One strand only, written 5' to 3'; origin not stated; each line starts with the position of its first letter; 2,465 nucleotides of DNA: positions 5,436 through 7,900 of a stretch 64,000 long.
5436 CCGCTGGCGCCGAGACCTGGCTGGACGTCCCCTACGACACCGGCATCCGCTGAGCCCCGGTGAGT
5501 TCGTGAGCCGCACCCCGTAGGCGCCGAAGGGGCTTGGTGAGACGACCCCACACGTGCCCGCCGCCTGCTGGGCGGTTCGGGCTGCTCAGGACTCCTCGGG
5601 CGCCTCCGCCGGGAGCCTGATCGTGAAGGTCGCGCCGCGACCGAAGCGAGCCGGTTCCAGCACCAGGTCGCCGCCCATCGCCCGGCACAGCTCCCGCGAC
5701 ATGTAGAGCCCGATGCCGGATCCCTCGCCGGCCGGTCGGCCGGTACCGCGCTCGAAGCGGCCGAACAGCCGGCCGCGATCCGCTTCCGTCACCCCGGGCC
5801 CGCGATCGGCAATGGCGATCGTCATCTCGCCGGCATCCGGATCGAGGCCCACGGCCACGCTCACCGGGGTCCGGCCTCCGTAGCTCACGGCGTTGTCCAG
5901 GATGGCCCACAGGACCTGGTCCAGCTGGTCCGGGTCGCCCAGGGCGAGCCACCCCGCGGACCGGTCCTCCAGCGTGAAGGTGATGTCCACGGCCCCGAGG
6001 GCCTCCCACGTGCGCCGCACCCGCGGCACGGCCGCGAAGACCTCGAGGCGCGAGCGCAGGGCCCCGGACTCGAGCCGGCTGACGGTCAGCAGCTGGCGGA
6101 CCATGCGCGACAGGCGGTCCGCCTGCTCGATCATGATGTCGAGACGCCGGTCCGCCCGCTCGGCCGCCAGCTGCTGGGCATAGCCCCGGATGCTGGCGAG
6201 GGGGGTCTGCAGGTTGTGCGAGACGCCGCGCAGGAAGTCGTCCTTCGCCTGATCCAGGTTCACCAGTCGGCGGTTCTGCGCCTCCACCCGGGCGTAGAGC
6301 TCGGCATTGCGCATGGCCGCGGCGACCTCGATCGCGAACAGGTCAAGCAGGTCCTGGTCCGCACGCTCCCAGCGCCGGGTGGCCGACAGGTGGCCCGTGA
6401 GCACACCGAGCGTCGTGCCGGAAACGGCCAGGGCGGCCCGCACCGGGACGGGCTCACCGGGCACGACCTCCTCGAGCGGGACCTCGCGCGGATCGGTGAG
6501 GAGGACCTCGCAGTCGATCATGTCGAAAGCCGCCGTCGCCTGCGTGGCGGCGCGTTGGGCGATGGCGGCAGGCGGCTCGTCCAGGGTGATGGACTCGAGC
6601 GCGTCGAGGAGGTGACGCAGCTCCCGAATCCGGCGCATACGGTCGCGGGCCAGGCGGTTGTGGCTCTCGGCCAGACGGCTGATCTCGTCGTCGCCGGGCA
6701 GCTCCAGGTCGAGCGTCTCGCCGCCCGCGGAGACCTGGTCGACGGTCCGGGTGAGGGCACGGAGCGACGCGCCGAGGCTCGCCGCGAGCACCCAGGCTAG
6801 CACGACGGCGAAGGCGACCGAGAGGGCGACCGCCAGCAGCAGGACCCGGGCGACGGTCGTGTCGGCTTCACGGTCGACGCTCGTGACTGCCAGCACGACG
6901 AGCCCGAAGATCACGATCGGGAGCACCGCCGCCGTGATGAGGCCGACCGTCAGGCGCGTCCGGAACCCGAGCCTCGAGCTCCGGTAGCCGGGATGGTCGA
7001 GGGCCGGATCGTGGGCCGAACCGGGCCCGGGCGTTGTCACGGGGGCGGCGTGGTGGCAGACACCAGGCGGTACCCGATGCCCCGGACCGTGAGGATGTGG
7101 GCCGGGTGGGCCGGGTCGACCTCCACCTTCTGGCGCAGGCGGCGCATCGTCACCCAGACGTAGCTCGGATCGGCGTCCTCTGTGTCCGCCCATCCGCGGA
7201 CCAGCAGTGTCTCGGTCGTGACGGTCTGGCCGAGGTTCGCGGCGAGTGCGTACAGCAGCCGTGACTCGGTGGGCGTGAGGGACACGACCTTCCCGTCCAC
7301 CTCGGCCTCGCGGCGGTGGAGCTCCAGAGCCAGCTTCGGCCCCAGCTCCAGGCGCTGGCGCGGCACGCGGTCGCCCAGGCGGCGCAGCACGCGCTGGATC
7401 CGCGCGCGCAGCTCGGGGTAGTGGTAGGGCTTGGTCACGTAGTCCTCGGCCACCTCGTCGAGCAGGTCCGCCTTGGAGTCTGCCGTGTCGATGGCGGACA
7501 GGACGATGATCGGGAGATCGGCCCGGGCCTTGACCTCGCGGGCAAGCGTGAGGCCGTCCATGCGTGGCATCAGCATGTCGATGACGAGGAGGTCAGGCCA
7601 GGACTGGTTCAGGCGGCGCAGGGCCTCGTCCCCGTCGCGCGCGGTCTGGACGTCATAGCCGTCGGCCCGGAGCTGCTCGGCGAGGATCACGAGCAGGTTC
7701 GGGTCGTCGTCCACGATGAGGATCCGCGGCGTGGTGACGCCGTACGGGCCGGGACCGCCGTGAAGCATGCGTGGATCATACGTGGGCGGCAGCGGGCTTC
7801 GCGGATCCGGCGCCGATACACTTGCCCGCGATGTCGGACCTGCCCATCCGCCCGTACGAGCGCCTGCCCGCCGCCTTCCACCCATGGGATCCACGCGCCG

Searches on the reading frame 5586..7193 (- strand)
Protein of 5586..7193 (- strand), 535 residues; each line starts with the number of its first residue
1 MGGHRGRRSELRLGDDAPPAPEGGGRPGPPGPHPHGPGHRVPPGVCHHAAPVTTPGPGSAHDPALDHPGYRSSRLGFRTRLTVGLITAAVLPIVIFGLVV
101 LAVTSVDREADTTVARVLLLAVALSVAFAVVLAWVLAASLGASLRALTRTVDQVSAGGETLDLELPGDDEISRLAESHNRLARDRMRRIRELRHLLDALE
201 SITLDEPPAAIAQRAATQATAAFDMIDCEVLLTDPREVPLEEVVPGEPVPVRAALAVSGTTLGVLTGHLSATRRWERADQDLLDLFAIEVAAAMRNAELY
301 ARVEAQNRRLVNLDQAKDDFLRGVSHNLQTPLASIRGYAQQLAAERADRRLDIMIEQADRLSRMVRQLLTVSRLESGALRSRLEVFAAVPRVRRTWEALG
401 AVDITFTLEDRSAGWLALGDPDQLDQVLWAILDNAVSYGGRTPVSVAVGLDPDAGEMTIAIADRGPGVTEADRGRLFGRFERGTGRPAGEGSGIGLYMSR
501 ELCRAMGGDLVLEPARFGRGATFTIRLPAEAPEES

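Call 63: search_protein_families(library=pfam, proteins=[window:5586-7193:-], max_evalue=0.0001)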
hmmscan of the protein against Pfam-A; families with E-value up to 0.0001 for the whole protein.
window:5586-7193:- (535 aa): 3 families
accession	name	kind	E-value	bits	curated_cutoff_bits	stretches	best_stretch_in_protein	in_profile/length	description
PF02518.31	HATPase_c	-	2.1e-23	83.3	26.4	1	419-530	1-110/111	Histidine kinase-, DNA gyrase B-, and HSP90-like ATPase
PF00512.31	HisKA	-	3.7e-16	59.4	26.9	1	316-377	1-66/66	His Kinase A (phospho-acceptor) domain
PF00672.30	HAMP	-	3.6e-06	27.6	25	1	136-182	2-48/53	HAMP domain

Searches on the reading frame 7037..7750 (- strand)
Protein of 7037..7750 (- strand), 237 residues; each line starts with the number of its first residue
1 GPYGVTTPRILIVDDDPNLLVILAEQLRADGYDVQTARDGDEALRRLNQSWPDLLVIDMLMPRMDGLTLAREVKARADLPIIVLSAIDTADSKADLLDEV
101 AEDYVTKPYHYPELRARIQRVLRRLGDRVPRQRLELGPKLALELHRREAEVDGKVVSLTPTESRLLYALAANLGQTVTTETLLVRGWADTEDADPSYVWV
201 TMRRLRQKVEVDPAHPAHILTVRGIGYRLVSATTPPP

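Call 3: search_protein_families(library=pfam, proteins=[window:7037-7750:-], max_evalue=0.01)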
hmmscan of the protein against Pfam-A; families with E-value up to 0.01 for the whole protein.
window:7037-7750:- (237 aa): 2 families
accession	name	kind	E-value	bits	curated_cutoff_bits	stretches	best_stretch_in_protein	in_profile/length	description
PF00072.30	Response_reg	-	1.2e-27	96.7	30.2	1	10-119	1-111/111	Response regulator receiver domain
PF00486.34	Trans_reg_C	-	4.3e-21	75.2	26.2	1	153-229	1-77/77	Transcriptional regulatory protein, C terminal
